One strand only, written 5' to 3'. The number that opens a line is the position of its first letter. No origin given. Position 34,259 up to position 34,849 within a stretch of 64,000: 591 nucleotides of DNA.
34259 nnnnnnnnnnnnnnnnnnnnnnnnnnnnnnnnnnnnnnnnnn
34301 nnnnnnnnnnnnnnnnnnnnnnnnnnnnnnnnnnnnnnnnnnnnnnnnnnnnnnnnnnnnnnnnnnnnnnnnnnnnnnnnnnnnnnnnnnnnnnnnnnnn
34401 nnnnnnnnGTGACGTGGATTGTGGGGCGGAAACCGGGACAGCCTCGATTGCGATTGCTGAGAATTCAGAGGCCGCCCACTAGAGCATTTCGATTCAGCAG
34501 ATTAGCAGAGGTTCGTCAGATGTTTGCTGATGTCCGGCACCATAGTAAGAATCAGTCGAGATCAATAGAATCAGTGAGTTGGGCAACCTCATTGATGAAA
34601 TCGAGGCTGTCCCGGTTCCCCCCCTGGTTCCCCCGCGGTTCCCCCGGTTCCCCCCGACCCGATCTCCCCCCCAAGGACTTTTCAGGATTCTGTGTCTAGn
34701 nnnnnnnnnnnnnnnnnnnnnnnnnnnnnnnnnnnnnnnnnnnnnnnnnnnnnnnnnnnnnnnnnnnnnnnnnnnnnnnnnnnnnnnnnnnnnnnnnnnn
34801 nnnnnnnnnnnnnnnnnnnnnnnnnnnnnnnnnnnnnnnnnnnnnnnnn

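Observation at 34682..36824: Overlapping two-gene operon: unknown 199-aa protein + Mrr-like nuclease head on a 370-aa unassigned body (candidate undescribed defence-type module)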

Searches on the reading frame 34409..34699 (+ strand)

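Call 4: search_protein_families(library=pfam, proteins=[window:34409-34699:+], max_evalue=1)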
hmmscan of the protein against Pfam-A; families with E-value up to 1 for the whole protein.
window:34409-34699:+ (96 aa): 1 family
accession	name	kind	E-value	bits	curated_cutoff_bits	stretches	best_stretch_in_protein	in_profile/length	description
PF11903.14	ParD_like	-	0.19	12.2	23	1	37-55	9-27/73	ParD-like antitoxin of type II bacterial toxin-antitoxin system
